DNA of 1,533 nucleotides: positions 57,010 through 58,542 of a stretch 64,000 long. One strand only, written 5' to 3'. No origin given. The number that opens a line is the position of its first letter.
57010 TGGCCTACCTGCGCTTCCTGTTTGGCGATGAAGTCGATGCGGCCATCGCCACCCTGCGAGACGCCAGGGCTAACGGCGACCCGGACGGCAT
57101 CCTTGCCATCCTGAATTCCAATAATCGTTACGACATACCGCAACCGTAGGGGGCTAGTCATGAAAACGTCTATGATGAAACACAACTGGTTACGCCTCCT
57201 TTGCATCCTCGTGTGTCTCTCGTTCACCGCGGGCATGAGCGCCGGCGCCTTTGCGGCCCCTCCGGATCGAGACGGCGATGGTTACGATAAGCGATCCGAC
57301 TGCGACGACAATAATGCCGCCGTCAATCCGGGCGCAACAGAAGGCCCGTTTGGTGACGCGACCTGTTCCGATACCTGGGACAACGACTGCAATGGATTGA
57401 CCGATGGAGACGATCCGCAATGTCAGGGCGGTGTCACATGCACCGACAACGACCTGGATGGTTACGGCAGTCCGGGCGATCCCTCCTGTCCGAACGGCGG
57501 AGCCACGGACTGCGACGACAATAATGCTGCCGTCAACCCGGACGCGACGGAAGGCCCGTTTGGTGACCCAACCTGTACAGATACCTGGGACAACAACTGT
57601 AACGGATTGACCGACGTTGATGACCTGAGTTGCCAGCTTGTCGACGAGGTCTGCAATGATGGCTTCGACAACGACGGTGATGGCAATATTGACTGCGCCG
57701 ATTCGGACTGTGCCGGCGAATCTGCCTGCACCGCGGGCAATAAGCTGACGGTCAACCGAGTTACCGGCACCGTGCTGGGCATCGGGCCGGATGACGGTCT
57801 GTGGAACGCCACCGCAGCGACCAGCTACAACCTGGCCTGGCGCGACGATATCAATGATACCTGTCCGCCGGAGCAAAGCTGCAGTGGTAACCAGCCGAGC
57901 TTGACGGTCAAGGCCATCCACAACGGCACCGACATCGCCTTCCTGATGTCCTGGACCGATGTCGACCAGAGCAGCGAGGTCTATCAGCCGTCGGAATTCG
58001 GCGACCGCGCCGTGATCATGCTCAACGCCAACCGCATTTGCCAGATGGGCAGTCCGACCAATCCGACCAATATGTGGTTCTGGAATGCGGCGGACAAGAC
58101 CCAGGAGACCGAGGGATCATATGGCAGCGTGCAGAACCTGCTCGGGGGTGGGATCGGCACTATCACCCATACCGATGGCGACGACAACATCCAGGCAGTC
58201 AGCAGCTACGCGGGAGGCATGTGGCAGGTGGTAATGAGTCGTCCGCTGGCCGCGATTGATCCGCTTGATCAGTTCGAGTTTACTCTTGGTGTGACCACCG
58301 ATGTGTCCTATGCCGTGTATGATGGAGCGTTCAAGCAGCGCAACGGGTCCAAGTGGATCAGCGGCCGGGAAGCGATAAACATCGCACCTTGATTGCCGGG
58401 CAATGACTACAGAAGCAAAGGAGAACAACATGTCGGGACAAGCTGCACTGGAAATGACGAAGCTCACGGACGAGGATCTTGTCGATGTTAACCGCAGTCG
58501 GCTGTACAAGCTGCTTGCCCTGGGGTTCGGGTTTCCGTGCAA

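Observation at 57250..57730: EbdC-type gamma subunit carries a ~170-aa N-terminal extension of Cys/Asp repeats that also end the cytochrome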

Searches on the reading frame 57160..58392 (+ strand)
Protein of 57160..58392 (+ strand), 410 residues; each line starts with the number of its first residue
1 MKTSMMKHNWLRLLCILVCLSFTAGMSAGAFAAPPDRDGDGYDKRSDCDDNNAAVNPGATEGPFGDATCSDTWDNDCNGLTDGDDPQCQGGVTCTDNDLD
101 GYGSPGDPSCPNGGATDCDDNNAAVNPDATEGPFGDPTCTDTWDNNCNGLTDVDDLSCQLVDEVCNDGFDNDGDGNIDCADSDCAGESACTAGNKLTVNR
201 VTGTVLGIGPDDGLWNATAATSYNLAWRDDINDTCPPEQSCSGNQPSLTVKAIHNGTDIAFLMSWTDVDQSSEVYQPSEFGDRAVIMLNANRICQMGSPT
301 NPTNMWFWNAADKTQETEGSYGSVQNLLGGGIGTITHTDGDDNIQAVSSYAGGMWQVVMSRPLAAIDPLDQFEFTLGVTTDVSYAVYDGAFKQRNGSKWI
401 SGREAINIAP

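Call 3: search_protein_families(library=pfam, proteins=[window:57160-58392:+], max_evalue=0.01)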
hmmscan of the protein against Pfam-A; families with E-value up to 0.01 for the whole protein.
window:57160-58392:+ (410 aa): 2 families
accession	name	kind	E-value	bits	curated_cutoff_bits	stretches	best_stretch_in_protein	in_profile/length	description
PF09459.16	EB_dh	-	9.4e-22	78.6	33.3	1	239-397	23-234/236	Ethylbenzene dehydrogenase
PF11617.13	Cu-binding_MopE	-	1.6e-11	44.7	27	2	47-82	1-29/30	Putative metal-binding motif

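Call 4: search_protein_families(library=ncbifam, proteins=[window:57160-58392:+], max_evalue=0.01)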
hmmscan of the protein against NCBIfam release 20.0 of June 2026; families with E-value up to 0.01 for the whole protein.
window:57160-58392:+ (410 aa): 3 families
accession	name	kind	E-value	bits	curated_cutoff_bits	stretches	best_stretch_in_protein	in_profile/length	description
TIGR03477.1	DMSO_red_II_gam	subfamily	2.2e-26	92.5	169.85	1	199-401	4-198/206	DMSO reductase family type II enzyme, heme b subunit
NF042980.1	EthbenzDh_ebdC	equivalog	9.9e-17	61.1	400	1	243-402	53-205/214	ethylbenzene dehydrogenase subunit gamma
NF033662.1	acid_disulf_rpt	repeat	1.8e-11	43.5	41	2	162-190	4-32/32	acidic double-disulfide repeat-containing protein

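Call 7: search_solved_structures(query=window:57160-58392:+, max_evalue=0.01, show_alignments=3)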
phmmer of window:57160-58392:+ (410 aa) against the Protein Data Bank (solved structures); distinct sequences matched with E-value up to 0.01: 3.
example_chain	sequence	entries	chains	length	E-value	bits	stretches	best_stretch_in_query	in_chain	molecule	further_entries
7b04_C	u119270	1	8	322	1.4e-12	50.4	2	323-401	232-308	Nitrite oxidoreductase subunit C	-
2ivf_C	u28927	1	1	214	4.3e-10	42.2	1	246-403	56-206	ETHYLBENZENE DEHYDROGENASE GAMMA-SUBUNIT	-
7plp_A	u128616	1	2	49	0.0018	20.4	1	162-191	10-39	Teneurin-4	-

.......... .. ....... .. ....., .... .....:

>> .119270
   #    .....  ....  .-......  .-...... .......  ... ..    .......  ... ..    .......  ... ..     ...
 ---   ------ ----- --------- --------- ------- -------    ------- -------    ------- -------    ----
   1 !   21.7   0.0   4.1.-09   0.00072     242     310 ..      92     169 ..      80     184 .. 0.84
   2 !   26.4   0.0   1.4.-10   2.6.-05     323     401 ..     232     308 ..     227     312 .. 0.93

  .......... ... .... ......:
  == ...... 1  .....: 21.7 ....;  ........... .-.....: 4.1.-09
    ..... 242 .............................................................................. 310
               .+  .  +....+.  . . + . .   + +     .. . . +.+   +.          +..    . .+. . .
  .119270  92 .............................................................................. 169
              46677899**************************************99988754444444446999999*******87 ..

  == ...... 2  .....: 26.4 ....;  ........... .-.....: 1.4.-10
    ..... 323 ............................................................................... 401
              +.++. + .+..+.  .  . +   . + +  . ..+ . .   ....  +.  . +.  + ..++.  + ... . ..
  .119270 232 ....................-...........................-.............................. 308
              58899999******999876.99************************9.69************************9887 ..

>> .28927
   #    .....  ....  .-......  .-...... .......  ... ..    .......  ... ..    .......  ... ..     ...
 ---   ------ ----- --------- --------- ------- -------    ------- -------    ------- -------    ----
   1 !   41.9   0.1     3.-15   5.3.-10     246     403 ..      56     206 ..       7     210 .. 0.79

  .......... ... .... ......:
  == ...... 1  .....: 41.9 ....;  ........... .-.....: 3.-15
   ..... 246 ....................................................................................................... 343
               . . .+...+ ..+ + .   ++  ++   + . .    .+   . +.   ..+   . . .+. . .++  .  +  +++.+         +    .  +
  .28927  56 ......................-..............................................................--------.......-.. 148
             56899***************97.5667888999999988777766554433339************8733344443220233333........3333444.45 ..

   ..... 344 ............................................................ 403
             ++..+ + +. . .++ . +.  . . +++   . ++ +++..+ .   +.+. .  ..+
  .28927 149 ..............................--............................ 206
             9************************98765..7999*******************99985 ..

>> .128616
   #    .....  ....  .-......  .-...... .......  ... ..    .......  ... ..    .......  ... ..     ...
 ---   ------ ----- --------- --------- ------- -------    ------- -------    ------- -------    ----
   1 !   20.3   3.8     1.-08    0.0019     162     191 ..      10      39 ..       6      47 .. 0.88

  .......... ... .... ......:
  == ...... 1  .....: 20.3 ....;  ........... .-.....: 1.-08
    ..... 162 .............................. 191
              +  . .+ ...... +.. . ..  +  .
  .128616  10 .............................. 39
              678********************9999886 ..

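Call 8: find_homologous_proteins(query=window:57160-58392:+, max_evalue=0.00001)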
Query window:57160-58392:+ (410 aa): 394 proteins with E <= 0.00001 among 6558 candidates; the best 120 are listed.
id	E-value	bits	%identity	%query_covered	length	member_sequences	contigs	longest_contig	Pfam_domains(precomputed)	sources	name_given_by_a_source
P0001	3.0e-245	832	87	100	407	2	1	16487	PF11617.14,PF09459.17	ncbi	ncbi:MAG: ethylbenzene dehydrogenase-related protein [Pseudomonadota bacterium]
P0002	3.1e-240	816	79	89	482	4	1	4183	PF11617.14,PF09459.17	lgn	-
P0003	5.8e-168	577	62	90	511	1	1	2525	PF09459.17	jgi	jgi:DMSO reductase family type II enzyme heme b subunit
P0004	4.0e-166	571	64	83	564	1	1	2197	PF11617.14,PF09459.17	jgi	jgi:DMSO reductase family type II enzyme heme b subunit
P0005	9.9e-153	527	53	100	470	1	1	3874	PF11617.14,PF09459.17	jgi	-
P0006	5.7e-152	525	59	100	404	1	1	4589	PF11617.14,PF09459.17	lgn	-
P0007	3.9e-151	522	54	100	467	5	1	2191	PF11617.14,PF09459.17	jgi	-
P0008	3.4e-145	502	52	100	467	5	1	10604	PF11617.14,PF09459.17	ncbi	-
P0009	6.3e-144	498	60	89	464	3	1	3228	PF11617.14,PF09459.17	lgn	-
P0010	2.4e-140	486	61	94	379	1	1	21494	PF11617.14,PF09459.17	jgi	jgi:DMSO reductase family type II enzyme heme b subunit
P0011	4.8e-140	485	62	84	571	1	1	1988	PF09459.17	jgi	-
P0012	3.1e-139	483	63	83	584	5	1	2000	PF09459.17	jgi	jgi:DMSO reductase family type II enzyme heme b subunit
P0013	1.0e-136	474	54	100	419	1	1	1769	PF11617.14,PF09459.17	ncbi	-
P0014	1.9e-135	470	74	61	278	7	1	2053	PF09459.17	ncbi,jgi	-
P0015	1.1e-134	468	57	83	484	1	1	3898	PF11617.14,PF09459.17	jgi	jgi:hypothetical protein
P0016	2.4e-130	453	69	61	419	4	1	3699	PF11617.14,PF09459.17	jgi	-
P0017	7.7e-130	452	77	62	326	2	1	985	PF09459.17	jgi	jgi:DMSO reductase family type II enzyme heme b subunit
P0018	1.2e-128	448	70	61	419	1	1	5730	PF11617.14,PF09459.17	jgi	-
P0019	9.4e-128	445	74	61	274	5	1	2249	PF09459.17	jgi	jgi:DMSO reductase family type II enzyme heme b subunit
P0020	1.2e-126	441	53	100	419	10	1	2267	PF11617.14,PF09459.17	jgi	jgi:DMSO reductase family type II enzyme heme b subunit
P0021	1.9e-126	441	55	100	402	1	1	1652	PF09459.17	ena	-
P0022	2.9e-123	430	52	99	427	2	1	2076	PF09459.17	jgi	jgi:DMSO reductase family type II enzyme heme b subunit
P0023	2.4e-96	341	68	52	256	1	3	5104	PF09459.17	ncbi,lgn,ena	-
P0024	3.5e-75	272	43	100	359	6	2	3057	PF11617.14,PF09459.17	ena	-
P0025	2.5e-73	265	41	100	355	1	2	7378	PF11617.14,PF09459.17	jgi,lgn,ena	-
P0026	7.5e-56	208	52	46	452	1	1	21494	PF11617.14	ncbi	-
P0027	5.5e-55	205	40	24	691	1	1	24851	PF11617.14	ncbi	ncbi:MAG: hypothetical protein C4538_00910, partial [Nitrospiraceae bacterium]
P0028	1.3e-52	197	49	52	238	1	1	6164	PF09459.17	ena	-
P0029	5.9e-52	195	48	52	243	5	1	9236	PF09459.17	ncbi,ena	-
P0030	1.3e-50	191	48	52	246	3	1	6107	PF09459.17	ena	-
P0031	1.5e-49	187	47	52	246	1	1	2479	PF09459.17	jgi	-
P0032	2.7e-49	186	59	25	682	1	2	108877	PF14537.12,PF11617.14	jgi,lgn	jgi:hypothetical protein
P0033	5.4e-49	185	48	52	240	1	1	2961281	PF09459.17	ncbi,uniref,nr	ncbi:ethylbenzene dehydrogenase-related protein [Thiohalobacter sp. IOR34]|uniref:ethylbenzene dehyd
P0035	3.7e-46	176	46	53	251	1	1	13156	PF09459.17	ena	-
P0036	7.5e-46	175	47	52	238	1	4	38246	PF09459.17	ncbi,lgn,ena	-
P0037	9.1e-46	175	56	27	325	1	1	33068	PF11617.14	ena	-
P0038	3.5e-45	173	44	52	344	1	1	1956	PF09459.17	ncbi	-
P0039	4.1e-45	172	44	53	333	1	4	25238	PF09459.17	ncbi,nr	ncbi:MAG: hypothetical protein GY935_14580 [Gammaproteobacteria bacterium]|nr:hypothetical protein [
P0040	1.0e-44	171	46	52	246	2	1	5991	PF09459.17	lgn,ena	-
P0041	3.1e-44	170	47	52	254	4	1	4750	PF09459.17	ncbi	-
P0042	2.6e-43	167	45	53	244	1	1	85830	PF09459.17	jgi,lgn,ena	-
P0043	4.6e-43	166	53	29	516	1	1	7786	PF11617.14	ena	-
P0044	2.1e-42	164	43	52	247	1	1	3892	PF09459.17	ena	-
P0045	4.5e-42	162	42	52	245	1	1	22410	PF09459.17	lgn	-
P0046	7.3e-42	162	37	28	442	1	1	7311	PF11617.14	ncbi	-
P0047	1.2e-40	158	60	17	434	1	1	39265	PF11617.14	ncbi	-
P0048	1.6e-40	157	42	52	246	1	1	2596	PF09459.17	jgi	jgi:DMSO reductase family type II enzyme heme b subunit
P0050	1.1e-35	141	48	22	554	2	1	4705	PF11617.14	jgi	jgi:hypothetical protein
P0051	2.9e-35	140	69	28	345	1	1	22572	PF11617.14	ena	-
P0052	1.8e-33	134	54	38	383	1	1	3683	PF11617.14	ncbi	-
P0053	3.9e-33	133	52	26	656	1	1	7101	PF14537.12,PF11617.14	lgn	-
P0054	4.0e-31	126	58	28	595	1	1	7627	PF11617.14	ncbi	-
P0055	3.5e-30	123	46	38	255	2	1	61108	PF11617.14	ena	-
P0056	1.1e-29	122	43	32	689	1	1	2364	PF14537.12,PF11617.14,PF02085.22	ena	-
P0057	3.7e-29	120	58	23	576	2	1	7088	PF11617.14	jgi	jgi:hypothetical protein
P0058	1.3e-28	118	57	28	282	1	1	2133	PF11617.14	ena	-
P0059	8.8e-28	115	45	32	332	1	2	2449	PF11617.14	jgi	-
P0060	9.7e-27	112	50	29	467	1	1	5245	PF11617.14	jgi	-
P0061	2.1e-26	111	52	23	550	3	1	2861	PF11617.14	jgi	-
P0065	8.2e-24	102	44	30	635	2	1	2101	PF11617.14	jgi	jgi:hypothetical protein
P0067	2.9e-23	101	52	27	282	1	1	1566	PF11617.14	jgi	jgi:hypothetical protein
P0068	3.2e-23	100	48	27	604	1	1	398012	PF11617.14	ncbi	-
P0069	3.7e-23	100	39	36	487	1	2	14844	PF11617.14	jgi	-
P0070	5.3e-23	100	43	36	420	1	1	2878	PF11617.14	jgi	-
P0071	8.2e-23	99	41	27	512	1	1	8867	PF11617.14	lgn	-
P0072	2.6e-22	97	49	24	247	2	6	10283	PF11617.14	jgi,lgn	-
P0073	4.0e-22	97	41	32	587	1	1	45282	PF14537.12,PF11617.14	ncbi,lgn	-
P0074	7.6e-22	96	42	37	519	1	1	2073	PF11617.14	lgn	-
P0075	4.4e-21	93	52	23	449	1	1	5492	PF11617.14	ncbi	-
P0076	5.6e-21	93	42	37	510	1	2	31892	PF11617.14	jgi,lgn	jgi:hypothetical protein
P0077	1.1e-20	92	45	29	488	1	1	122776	PF11617.14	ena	-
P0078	1.2e-20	92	33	45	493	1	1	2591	PF11617.14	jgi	jgi:hypothetical protein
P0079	1.4e-20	92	39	29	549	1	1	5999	PF11617.14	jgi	jgi:hypothetical protein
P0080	1.6e-20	91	42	48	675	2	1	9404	PF11783.14,PF14537.12,PF11617.14,PF14522.12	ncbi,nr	ncbi:MAG: hypothetical protein C0618_09670 [Desulfuromonas sp.]|nr:MAG: hypothetical protein C0618_0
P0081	2.4e-20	91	41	29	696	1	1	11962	PF11617.14,PF17957.8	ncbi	-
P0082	3.0e-20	91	41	36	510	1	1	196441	PF11617.14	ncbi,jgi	jgi:hypothetical protein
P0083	3.3e-20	90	42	34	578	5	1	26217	PF11617.14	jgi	-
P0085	8.3e-20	89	37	35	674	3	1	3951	PF11617.14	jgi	-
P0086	9.0e-20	89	40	36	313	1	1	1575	PF11617.14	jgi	jgi:hypothetical protein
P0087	9.2e-20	89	54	27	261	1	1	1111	PF11617.14,PF01483.28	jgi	-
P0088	1.1e-19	89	46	44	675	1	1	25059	PF11783.14,PF14537.12,PF13435.12,PF11617.14,PF14522.12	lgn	-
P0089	1.2e-19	89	38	35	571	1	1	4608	PF11617.14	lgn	-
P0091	2.0e-19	88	56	26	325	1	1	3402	PF11617.14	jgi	jgi:hypothetical protein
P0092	3.2e-19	87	34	30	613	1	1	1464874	PF11617.14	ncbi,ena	-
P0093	5.1e-19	87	39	37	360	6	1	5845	PF11617.14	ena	-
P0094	5.4e-19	86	35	35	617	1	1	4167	PF11617.14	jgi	jgi:hypothetical protein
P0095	7.7e-19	86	40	35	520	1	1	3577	PF11617.14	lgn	-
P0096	1.0e-18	86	44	23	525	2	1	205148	PF11617.14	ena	-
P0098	2.4e-18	84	37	40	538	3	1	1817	PF11617.14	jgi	jgi:hypothetical protein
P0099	2.5e-18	84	42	31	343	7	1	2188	PF11617.14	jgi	jgi:hypothetical protein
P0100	3.0e-18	84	42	33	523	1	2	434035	PF11617.14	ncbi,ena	-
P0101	3.1e-18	84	41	40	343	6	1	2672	PF11617.14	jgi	jgi:hypothetical protein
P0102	3.4e-18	84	54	23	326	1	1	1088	PF11617.14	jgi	-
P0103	4.2e-18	83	44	31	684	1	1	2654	PF11617.14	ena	-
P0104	5.0e-18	83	41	45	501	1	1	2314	PF11617.14,PF17936.8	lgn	-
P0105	6.4e-18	83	46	36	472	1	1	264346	PF11617.14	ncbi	-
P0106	7.1e-18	83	39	35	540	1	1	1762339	PF11617.14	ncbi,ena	-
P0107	8.6e-18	82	39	48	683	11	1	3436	PF11783.14,PF11617.14,PF14522.12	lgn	-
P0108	8.6e-18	82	46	37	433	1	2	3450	PF11617.14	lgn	-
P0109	1.1e-17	82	52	25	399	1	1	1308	PF11617.14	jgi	-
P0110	1.5e-17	82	52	25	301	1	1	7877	PF11617.14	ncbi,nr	ncbi:MAG: putative metal-binding motif-containing protein [Phycisphaerales bacterium]|nr:putative me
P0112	2.4e-17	81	39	34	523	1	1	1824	PF11617.14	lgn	-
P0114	5.7e-17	80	37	41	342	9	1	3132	PF11617.14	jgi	jgi:hypothetical protein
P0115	6.2e-17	80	53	30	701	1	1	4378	PF14537.12,PF11617.14,PF14522.12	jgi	jgi:hypothetical protein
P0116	7.4e-17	79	42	38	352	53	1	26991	PF11617.14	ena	-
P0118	1.1e-16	79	60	20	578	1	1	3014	PF11617.14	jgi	-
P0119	1.1e-16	79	41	38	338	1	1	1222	PF11617.14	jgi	jgi:hypothetical protein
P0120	1.8e-16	78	50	31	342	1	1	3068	PF11617.14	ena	-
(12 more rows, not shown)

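Call 10: find_encoding_contigs(protein=window:57160-58392:+, flank=10000, max_places=4)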
Protein window:57160-58392:+ (410 aa): no gene with exactly this product is on record in the collection.

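Call 11: find_encoding_contigs(protein=P0001, flank=10000, max_places=3)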
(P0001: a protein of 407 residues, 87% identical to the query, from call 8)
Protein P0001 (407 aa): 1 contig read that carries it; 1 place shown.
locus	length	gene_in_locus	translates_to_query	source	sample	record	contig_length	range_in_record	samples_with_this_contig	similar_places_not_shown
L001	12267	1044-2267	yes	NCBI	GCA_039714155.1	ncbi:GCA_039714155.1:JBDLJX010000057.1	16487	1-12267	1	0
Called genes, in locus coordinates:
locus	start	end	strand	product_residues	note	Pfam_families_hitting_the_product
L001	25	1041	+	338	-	PF12797:Fer4_2 (faint), PF12837:Fer4_6 (faint), PF13247:Fer4_11, PF12838:Fer4_7 (weak), PF13237:Fer4_10 (weak)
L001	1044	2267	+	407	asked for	PF11617:Cu-binding_MopE (weak), PF09459:EB_dh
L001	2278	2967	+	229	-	PF02613:Nitrate_red_del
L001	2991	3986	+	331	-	PF04055:Radical_SAM, PF06463:Mob_synth_C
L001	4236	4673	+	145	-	PF00856:SET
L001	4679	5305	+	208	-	-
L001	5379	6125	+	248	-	PF01925:TauE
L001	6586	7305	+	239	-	PF09335:VTT_dom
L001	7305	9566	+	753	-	-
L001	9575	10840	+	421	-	PF13439:Glyco_transf_4, PF13579:Glyco_trans_4_4, PF20706:GT4-conflict (weak), PF00534:Glycos_transf_1, PF13692:Glyco_trans_1_4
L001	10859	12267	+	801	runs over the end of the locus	PF01663:Phosphodiest (weak), PF03372:Exo_endo_phos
